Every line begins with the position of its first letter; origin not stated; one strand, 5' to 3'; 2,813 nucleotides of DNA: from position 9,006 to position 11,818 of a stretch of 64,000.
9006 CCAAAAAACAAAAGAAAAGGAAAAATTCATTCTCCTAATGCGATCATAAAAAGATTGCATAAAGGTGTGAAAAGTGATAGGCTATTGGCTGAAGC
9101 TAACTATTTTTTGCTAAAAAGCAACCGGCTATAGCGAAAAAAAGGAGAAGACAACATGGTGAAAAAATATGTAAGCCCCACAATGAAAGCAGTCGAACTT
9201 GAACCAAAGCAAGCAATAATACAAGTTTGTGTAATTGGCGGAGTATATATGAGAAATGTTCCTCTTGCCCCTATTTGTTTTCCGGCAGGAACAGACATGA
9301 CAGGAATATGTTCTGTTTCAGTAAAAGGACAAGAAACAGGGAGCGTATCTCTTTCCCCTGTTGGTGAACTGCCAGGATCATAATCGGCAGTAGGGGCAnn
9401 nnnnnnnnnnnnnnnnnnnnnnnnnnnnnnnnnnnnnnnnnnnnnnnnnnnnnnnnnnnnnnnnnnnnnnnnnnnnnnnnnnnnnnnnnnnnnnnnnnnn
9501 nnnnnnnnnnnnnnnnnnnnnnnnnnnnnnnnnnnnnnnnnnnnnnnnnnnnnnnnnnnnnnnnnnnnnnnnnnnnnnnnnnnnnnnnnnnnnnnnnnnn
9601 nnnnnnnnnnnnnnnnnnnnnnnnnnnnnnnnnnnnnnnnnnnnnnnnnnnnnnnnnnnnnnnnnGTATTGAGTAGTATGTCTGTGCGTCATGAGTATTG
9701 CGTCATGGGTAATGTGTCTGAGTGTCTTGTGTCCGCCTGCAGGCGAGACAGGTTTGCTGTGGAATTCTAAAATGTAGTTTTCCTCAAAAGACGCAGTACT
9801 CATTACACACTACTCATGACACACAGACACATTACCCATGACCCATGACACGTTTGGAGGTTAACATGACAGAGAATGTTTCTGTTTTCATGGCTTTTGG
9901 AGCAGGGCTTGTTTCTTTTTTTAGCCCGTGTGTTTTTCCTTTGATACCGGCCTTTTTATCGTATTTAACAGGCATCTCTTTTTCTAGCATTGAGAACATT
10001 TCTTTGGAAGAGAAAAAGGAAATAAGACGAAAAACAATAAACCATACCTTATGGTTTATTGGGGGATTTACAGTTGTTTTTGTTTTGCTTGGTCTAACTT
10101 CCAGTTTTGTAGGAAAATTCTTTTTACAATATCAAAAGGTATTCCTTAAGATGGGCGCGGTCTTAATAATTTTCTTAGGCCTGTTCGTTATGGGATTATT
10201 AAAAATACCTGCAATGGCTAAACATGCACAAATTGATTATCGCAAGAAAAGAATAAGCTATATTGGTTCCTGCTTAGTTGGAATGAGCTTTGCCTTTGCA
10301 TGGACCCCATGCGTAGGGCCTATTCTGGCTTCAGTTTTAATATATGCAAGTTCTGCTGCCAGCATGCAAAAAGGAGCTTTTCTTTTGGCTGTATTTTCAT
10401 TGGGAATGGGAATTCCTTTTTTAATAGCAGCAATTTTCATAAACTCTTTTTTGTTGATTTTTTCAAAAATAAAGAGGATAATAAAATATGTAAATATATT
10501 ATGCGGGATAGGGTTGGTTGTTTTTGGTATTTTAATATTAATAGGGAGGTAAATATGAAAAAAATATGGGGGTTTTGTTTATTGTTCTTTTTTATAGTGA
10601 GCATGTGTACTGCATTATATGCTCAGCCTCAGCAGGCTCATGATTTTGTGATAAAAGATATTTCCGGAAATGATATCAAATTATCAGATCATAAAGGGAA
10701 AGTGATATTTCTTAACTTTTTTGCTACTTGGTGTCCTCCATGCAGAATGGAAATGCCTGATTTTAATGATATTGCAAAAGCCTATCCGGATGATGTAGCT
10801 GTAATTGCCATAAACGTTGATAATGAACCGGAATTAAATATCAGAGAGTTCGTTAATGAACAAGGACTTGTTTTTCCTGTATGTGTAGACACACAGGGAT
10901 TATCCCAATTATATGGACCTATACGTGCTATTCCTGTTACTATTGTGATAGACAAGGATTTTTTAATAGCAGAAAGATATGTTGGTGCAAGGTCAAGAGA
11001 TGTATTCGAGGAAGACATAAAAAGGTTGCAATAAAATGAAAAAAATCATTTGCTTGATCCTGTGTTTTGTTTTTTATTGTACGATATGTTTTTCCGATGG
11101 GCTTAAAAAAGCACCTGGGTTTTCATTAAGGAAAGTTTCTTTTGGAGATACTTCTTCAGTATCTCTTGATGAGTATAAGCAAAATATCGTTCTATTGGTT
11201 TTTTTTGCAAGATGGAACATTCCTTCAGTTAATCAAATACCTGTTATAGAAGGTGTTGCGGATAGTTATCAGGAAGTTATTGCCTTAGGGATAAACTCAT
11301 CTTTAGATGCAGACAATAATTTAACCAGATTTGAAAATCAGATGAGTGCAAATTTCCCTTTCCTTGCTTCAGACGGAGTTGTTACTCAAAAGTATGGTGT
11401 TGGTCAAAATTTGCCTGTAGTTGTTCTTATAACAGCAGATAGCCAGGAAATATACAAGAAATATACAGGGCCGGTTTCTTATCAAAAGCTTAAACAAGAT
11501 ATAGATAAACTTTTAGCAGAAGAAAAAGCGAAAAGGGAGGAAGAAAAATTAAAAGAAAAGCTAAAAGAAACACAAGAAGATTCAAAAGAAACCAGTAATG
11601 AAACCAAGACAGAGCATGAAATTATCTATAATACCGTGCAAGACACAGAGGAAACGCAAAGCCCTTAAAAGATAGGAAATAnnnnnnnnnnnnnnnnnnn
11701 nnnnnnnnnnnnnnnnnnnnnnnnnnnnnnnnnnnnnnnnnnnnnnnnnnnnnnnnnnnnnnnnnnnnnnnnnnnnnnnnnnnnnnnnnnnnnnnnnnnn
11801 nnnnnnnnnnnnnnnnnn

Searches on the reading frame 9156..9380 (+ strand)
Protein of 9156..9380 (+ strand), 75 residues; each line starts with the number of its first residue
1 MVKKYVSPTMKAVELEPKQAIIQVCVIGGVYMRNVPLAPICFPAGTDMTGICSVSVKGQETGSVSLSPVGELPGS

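Call 6: search_protein_families(library=ncbifam, max_evalue=1, proteins=[window:9156-9380:+])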
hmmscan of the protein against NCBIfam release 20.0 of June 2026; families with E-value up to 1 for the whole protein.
seq(75 aa): 0 families

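Call 7: search_protein_families(library=pfam, max_evalue=1, proteins=[window:9156-9380:+])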
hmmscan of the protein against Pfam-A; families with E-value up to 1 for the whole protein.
seq(75 aa): 0 families

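Call 9: find_homologous_proteins(query=A1, max_evalue=0.01)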
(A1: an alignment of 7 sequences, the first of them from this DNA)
Query A1 (7 sequences) (75 aa, profile of the alignment): 28 proteins with E <= 0.01 among 114 candidates.
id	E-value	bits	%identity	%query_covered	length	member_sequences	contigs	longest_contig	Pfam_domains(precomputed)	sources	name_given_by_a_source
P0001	6.5e-27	111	30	92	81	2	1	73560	-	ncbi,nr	ncbi:MAG: hypothetical protein PHQ52_00230 [Candidatus Omnitrophica bacterium]|nr:hypothetical prote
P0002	2.1e-25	107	47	40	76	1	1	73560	-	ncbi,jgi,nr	ncbi:MAG: hypothetical protein PHQ52_00235 [Candidatus Omnitrophica bacterium]|jgi:hypothetical prot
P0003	2.6e-25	106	36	80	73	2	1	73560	-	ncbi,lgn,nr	ncbi:MAG: hypothetical protein PHQ52_00280 [Candidatus Omnitrophica bacterium]|nr:hypothetical prote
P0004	1.2e-23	101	39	88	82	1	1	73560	-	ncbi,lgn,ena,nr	ncbi:MAG: hypothetical protein PHQ52_00155 [Candidatus Omnitrophica bacterium]|nr:hypothetical prote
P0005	1.7e-22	97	41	83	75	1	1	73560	-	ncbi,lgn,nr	ncbi:MAG: hypothetical protein PHQ52_00265 [Candidatus Omnitrophica bacterium]|nr:hypothetical prote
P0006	2.2e-22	97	100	100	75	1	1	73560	-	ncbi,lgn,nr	ncbi:MAG: hypothetical protein PHQ52_00080 [Candidatus Omnitrophica bacterium]|nr:hypothetical prote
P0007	8.2e-22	95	44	60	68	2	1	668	-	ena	-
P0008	2.9e-17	80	39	99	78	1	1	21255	-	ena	-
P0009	5.4e-17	80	38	93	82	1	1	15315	-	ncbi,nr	ncbi:MAG: hypothetical protein PHQ52_03435 [Candidatus Omnitrophica bacterium]|nr:hypothetical prote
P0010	4.6e-16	77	45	76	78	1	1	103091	-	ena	-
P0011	1.4e-15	75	40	91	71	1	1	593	-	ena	-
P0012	2.3e-15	74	41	68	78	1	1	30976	-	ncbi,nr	ncbi:MAG: hypothetical protein PHQ52_01475 [Candidatus Omnitrophica bacterium]|nr:hypothetical prote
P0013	2.9e-15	74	41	77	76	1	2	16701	-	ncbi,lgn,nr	ncbi:MAG: hypothetical protein PHQ52_03180 [Candidatus Omnitrophica bacterium]|nr:hypothetical prote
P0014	4.8e-14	70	40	99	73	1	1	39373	-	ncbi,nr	ncbi:MAG: hypothetical protein PHQ52_00815 [Candidatus Omnitrophica bacterium]|nr:hypothetical prote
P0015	9.1e-14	69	46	77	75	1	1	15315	-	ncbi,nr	ncbi:MAG: hypothetical protein PHQ52_03430 [Candidatus Omnitrophica bacterium]|nr:hypothetical prote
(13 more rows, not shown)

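Call 12: find_encoding_contigs(protein=P0003, flank=10000, max_places=4)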
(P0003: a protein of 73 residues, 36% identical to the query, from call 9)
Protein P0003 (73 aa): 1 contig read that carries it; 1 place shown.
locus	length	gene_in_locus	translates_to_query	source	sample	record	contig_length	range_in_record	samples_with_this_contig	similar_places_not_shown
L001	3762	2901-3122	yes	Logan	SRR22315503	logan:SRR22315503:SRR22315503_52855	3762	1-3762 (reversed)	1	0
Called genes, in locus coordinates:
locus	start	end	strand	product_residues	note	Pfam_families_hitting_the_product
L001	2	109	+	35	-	?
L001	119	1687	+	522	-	PF02310:B12-binding, PF04055:Radical_SAM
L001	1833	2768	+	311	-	-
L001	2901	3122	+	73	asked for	-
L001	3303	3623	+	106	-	PF03705:CheR_N (weak)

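Call 13: find_encoding_contigs(protein=P0010, flank=10000, max_places=4)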
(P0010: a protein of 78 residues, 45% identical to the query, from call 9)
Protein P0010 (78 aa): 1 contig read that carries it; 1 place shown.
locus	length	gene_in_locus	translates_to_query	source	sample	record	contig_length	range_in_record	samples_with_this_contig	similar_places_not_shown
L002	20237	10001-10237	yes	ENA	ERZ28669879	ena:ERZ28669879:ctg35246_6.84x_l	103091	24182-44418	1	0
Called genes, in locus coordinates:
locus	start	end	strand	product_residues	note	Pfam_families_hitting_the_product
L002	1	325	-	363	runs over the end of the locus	PF14907:NTP_transf_5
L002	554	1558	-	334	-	-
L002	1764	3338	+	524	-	PF13231:PMT_2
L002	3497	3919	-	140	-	-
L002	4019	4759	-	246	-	PF27246:MJ1433_N, PF27232:MJ1433_C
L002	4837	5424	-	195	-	PF12917:YfbR-like, PF13023:HD_3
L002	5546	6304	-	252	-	PF08032:SpoU_sub_bind, PF00588:SpoU_methylase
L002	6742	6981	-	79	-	-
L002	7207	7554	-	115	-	-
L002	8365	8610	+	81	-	-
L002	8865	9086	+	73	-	-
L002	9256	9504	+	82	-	-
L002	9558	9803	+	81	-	-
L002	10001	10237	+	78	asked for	-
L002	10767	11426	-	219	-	-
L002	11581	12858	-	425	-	PF02403:Seryl_tRNA_N, PF00587:tRNA-synt_2b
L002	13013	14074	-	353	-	PF13439:Glyco_transf_4, PF20706:GT4-conflict (weak), PF00534:Glycos_transf_1, PF13692:Glyco_trans_1_4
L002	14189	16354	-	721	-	PF00324:AA_permease, PF13520:AA_permease_2, PF21555:CCC_C_1st_pro, PF21554:CCC_C_2nd_pro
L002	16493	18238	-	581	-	PF00920:ILVD_EDD_N, PF24877:ILV_EDD_C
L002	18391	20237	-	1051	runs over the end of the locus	PF00691:OmpA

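Call 14: find_encoding_contigs(protein=P0008, flank=10000, max_places=4)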
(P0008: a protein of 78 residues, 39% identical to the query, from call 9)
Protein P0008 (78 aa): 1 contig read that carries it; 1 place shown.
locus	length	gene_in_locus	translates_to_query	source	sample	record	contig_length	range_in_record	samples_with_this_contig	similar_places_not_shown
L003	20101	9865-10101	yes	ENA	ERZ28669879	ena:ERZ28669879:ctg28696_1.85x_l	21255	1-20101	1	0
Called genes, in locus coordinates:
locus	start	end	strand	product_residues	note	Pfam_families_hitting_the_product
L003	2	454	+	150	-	?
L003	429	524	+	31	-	-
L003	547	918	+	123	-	PF10996:Beta-Casp, PF07521:RMMBL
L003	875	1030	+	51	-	-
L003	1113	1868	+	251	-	PF13489:Methyltransf_23 (weak), PF08241:Methyltransf_11 (weak), PF08242:Methyltransf_12 (faint), PF13649:Methyltransf_25 (faint), PF13847:Methyltransf_31 (weak)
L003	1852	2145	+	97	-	-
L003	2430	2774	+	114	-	-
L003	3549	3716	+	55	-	-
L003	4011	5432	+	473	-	PF02776:TPP_enzyme_N, PF00205:TPP_enzyme_M, PF02775:TPP_enzyme_C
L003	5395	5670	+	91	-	PF02775:TPP_enzyme_C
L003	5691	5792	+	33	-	-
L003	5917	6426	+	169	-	PF01842:ACT, PF13291:ACT_4 (weak), PF22629:ACT_AHAS_ss, PF13710:ACT_5, PF10369:ALS_ss_C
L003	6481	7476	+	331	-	PF00670:AdoHcyase_NAD (weak), PF02826:2-Hacid_dh_C (weak), PF07991:KARI_N, PF01450:KARI_C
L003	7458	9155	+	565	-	PF00682:HMGL-like, PF22617:HCS_D2, PF08502:LeuA_dimer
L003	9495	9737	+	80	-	-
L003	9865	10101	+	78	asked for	-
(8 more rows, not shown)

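Call 27: search_protein_representatives(alignment_id=A2)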
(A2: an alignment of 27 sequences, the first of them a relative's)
Query: 27 sequences, 76 profile positions. Proteins with E-value up to 0.001 (for the whole library): 321; up to 1e-10: 172; up to 1e-30: 0. The best 150 are listed.
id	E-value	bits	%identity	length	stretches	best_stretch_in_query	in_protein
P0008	1.1e-23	99.6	-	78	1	1-72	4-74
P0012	1.6e-23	99.0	-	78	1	1-76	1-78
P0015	1.5e-22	95.9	-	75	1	1-76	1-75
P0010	6.2e-22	94.0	-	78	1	1-74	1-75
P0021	6.1e-21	90.8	-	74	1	1-76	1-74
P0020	8.1e-21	90.4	-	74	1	1-71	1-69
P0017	1.5e-20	89.5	-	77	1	1-76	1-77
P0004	1.8e-20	89.3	-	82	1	2-76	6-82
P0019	3.1e-20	88.5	-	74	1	1-76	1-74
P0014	6.3e-20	87.5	-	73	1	1-66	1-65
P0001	2.6e-19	85.6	-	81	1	1-67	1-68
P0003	4.8e-19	84.7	-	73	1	1-76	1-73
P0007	8.2e-19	84.0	-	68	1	1-76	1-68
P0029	1.2e-18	83.4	-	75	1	1-76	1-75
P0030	1.5e-18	83.2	-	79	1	1-64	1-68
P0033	7.5e-18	80.9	-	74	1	1-66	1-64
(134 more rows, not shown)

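Call 54: search_protein_families(library=ncbifam, alignment_id=A2, max_evalue=10)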
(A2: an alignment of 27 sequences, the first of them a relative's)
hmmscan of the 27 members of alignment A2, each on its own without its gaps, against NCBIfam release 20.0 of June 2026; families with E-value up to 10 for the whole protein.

A. member 1, P0003 (73 aa): 2 families
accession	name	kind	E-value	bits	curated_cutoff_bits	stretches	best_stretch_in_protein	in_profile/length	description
NF000413.2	blaBKC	exception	0.0075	15.5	650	1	2-70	215-282/313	BKC family carbapenem-hydrolyzing class A beta-lactamase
NF033626.2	blaBKC_GPC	exception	0.013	14.7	575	1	2-70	199-266/297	BKC/GPC family carbapenem-hydrolyzing class A beta-lactamase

B. families by the number of members that match (of 27 scanned): 8 families
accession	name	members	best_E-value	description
NF033626.2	blaBKC_GPC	2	0.013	BKC/GPC family carbapenem-hydrolyzing class A beta-lactamase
NF000413.2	blaBKC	1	0.0075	BKC family carbapenem-hydrolyzing class A beta-lactamase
NF040472.1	blaPAD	1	0.031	PAD family carbapenem-hydrolyzing class A beta-lactamase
NF041713.1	Tar_polymTarL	1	0.062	teichoic acid ribitol-phosphate polymerase TarL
NF047636.1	CC_3452_fam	1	0.1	CC_3452 family protein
NF042427.1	lasso_burhizin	1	0.13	burhizin family lasso peptide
NF005329.0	PRK06853.2-4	1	0.13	indolepyruvate oxidoreductase subunit beta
NF009092.0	PRK12428.1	1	0.16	coniferyl-alcohol dehydrogenase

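Call 56: predict_structure(alignment_id=A2)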
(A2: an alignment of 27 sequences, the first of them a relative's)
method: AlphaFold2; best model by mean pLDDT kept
length: 73 residues; sequences in the alignment: 27
mean_pLDDT: 55.0   pTM: 0.19
mean pLDDT of the five models: 55.0, 49.6, 48.9, 48.6, 47.4
residues with pLDDT >= 90: 0; 70-90: 10; 50-70: 43; < 50: 20
segments of 3 or more residues with pLDDT < 50: 22-30, 43-46
pLDDT, mean of each block of 10 residues (from residue 1): 72 62 46 53 49 53 52 49
secondary structure, 60 per line:
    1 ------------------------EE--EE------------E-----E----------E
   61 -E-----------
elements in order:

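Call 59: find_homologous_proteins(query=A5, max_evalue=0.00001)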
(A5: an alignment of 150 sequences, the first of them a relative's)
Query A5 (150 sequences) (73 aa, profile of the alignment): 30 proteins with E <= 0.00001 among 867 candidates.
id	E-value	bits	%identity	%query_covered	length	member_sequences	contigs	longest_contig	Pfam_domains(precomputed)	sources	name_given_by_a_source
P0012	1.4e-20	91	44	82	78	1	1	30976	-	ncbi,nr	ncbi:MAG: hypothetical protein PHQ52_01475 [Candidatus Omnitrophica bacterium]|nr:hypothetical prote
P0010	1.8e-20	91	37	75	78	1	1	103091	-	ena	-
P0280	1.3e-19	88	53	77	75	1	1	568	-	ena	-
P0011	6.3e-19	86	48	68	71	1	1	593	-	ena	-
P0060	6.4e-19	86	38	97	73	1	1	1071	-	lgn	-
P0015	7.0e-19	86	61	42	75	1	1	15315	-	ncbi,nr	ncbi:MAG: hypothetical protein PHQ52_03430 [Candidatus Omnitrophica bacterium]|nr:hypothetical prote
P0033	2.4e-18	84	41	79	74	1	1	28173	-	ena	-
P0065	5.9e-18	83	65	42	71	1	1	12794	-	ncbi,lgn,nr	ncbi:MAG: hypothetical protein PHQ52_04060 [Candidatus Omnitrophica bacterium]|nr:hypothetical prote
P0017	1.2e-17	82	58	42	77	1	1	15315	-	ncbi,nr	ncbi:MAG: hypothetical protein PHQ52_03495 [Candidatus Omnitrophica bacterium]|nr:hypothetical prote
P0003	2.3e-17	81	100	100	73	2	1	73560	-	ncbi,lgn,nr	ncbi:MAG: hypothetical protein PHQ52_00280 [Candidatus Omnitrophica bacterium]|nr:hypothetical prote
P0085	2.6e-17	81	45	75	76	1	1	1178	-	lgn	-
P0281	3.3e-17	80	39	96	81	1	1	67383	-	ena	-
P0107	4.6e-17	80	39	75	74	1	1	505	-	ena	-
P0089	1.1e-16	79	45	60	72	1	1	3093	-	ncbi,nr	ncbi:MAG: hypothetical protein PHQ52_08095 [Candidatus Omnitrophica bacterium]|nr:hypothetical prote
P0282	4.9e-16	77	46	99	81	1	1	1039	-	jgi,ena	jgi:hypothetical protein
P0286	1.1e-12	66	39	78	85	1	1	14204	-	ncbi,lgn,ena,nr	ncbi:MAG: hypothetical protein PHQ52_03605 [Candidatus Omnitrophica bacterium]|nr:hypothetical prote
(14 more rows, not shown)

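Call 60: find_encoding_contigs(protein=P0281, flank=10000, max_places=3)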
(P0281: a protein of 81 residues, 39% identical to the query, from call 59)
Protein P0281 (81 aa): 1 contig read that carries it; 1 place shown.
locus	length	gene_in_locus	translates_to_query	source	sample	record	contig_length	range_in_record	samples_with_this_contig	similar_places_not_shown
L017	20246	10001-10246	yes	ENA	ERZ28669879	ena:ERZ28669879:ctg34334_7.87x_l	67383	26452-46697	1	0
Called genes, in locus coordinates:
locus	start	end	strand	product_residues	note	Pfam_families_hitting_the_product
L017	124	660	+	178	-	PF00347:Ribosomal_L6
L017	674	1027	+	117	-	PF00861:Ribosomal_L18p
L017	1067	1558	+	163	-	PF00333:Ribosomal_S5, PF03719:Ribosomal_S5_C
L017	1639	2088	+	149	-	PF00828:Ribosomal_L27A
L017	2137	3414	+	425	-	PF00344:SecY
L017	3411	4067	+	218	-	PF00406:ADK, PF13207:AAA_17, PF13671:AAA_33 (weak), PF05191:ADK_lid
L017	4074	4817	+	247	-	PF00557:Peptidase_M24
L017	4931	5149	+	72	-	PF01176:eIF-1a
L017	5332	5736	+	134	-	PF00416:Ribosomal_S13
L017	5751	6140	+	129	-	PF00411:Ribosomal_S11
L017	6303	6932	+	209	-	PF00163:Ribosomal_S4, PF01479:S4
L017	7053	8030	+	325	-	PF01193:RNA_pol_L, PF01000:RNA_pol_A_bac, PF03118:RNA_pol_A_CTD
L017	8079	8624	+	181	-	PF01196:Ribosomal_L17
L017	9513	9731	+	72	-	-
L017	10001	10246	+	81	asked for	-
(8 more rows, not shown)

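Call 61: find_encoding_contigs(protein=P0033, flank=10000, max_places=3)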
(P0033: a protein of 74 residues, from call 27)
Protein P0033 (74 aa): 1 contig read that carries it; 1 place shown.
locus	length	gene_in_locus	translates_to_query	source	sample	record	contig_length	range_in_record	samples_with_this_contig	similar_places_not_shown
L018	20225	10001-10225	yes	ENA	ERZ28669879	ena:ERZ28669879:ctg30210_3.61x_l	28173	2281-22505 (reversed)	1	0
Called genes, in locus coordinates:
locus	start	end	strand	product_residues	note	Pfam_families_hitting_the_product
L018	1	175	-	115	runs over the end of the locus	-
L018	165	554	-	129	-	PF18917:LiaI-LiaF-like_TM1 (weak)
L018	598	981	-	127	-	-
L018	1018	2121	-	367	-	PF00589:Phage_integrase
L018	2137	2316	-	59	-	-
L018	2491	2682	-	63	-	PF01381:HTH_3 (weak)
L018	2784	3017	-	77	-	-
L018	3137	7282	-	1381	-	PF13384:HTH_23 (faint), PF13518:HTH_28 (faint), PF13551:HTH_29 (faint), PF04539:Sigma70_r3 (faint), PF04545:Sigma70_r4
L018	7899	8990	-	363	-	PF00070:Pyr_redox (faint), PF00890:FAD_binding_2, PF01266:DAO, PF03486:HI0933_like (faint), PF07992:Pyr_redox_2 (faint), PF13450:NAD_binding_8 (weak), PF13738:Pyr_redox_3 (faint)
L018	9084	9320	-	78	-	-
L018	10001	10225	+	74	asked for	-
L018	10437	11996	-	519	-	PF02366:PMT (weak), PF13231:PMT_2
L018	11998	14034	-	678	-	PF03483:B3_4, PF03484:B5, PF17759:tRNA_synthFbeta, PF03147:FDX-ACB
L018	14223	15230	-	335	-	PF02912:Phe_tRNA-synt_N, PF01409:tRNA-synt_2d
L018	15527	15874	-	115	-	PF00453:Ribosomal_L20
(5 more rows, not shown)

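Call 62: find_encoding_contigs(protein=P0286, flank=10000, max_places=3)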
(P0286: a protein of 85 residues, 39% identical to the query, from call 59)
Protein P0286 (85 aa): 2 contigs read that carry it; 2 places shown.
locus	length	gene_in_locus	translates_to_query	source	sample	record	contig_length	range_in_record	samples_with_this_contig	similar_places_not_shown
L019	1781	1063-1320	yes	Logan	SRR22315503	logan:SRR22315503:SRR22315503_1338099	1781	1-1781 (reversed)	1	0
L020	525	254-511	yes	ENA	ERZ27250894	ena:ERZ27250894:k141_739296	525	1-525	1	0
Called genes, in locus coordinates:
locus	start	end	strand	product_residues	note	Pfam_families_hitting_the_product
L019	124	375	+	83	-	-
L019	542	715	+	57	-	-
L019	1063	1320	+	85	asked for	-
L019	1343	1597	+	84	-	-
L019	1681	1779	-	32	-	?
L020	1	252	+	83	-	?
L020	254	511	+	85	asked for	-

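Call 71: search_solved_structures(query=A5, max_evalue=10)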
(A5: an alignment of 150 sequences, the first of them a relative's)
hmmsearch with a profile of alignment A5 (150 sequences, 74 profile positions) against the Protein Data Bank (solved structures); distinct sequences matched with E-value up to 10: 0.

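Call 82: search_protein_families(library=pfam, max_evalue=0.1, proteins=[L002:10767-11426:-, L002:7207-7554:-, L002:6742-6981:-])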
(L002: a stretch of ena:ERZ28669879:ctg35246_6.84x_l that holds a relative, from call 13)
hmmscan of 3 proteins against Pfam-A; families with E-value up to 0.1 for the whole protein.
L002:10767-11426:- (219 aa): 1 family
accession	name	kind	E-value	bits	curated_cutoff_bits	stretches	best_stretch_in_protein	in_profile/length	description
PF13398.12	Peptidase_M50B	-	0.011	15.9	26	1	49-142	11-108/201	Peptidase M50B-like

L002:7207-7554:- (115 aa): 0 families

L002:6742-6981:- (79 aa): 0 families

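Call 85: find_encoding_contigs(protein=P0013, flank=10000, max_places=3)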
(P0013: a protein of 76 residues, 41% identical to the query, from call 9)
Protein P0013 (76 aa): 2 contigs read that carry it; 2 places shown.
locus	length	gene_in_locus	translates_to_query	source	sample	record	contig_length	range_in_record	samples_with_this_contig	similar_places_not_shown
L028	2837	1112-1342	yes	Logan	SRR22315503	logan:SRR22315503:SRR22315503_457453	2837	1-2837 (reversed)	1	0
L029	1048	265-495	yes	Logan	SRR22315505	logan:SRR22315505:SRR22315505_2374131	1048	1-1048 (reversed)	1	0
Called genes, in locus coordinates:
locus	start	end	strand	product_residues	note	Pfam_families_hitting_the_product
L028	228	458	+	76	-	-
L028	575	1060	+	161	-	PF03358:FMN_red, PF12641:Flavodoxin_3 (faint), PF12682:Flavodoxin_4, PF12724:Flavodoxin_5 (faint)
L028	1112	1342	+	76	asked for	-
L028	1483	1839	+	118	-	PF12682:Flavodoxin_4 (weak)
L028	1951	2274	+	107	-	-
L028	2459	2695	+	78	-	-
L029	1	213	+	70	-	?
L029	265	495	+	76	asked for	-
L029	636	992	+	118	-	PF12682:Flavodoxin_4 (weak)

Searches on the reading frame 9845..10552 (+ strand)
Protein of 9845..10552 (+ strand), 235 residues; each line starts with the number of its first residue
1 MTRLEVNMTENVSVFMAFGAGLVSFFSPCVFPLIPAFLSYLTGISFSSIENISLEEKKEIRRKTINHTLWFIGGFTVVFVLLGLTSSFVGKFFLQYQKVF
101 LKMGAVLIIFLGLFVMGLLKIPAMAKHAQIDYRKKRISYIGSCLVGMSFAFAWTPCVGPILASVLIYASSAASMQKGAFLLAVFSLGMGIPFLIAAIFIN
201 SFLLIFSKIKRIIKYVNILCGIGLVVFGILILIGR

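Call 35: search_protein_families(library=pfam, max_evalue=0.001, proteins=[window:9845-10552:+])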
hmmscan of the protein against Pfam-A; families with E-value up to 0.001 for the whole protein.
window:9845-10552:+ (235 aa): 2 families
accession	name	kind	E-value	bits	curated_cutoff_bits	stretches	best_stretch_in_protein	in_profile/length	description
PF02683.22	DsbD_TM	-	2.8e-21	76.3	27.1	1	13-204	4-190/219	Cytochrome C biogenesis protein transmembrane domain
PF13386.12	DsbD_2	-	5.7e-08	33.3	24.9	1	17-228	2-197/199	Cytochrome C biogenesis protein transmembrane region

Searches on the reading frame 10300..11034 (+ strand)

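Call 35: search_protein_families(library=pfam, max_evalue=0.001, proteins=[window:10300-11034:+])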
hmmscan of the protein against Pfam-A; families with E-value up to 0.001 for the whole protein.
window:10300-11034:+ (244 aa): 6 families
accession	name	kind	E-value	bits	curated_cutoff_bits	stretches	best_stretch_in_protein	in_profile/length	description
PF00578.27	AhpC-TSA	-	3.8e-24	85.4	26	1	111-224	3-122/124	AhpC/TSA family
PF08534.16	Redoxin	-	7.3e-21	74.9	26.6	1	113-234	6-139/148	Redoxin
PF00085.26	Thioredoxin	-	2.2e-11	44.1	23.5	1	133-181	18-66/103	Thioredoxin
PF13905.12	Thioredoxin_8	-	6.3e-09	36.5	27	1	133-220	1-91/94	Thioredoxin-like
PF13098.12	Thioredoxin_2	-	3.9e-08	34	27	1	132-237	4-101/104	Thioredoxin-like domain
PF00255.25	GSHPx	-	0.00085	19.3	27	0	114-168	2-55/108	Glutathione peroxidase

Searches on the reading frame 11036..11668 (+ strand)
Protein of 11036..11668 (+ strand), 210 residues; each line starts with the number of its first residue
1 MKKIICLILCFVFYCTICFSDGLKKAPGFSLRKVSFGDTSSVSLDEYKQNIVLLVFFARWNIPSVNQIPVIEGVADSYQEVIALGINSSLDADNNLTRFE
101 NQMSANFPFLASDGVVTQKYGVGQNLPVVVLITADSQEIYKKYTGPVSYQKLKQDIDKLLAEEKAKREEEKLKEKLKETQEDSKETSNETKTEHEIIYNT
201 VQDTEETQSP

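Call 35: search_protein_families(library=pfam, max_evalue=0.001, proteins=[window:11036-11668:+])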
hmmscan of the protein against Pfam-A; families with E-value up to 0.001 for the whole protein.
window:11036-11668:+ (210 aa): 2 families
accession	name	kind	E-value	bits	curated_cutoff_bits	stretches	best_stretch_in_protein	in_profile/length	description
PF00578.27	AhpC-TSA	-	5.4e-10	39.7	26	1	24-132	3-115/124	AhpC/TSA family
PF08534.16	Redoxin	-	1.4e-05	25.3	26.6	1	25-144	5-134/148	Redoxin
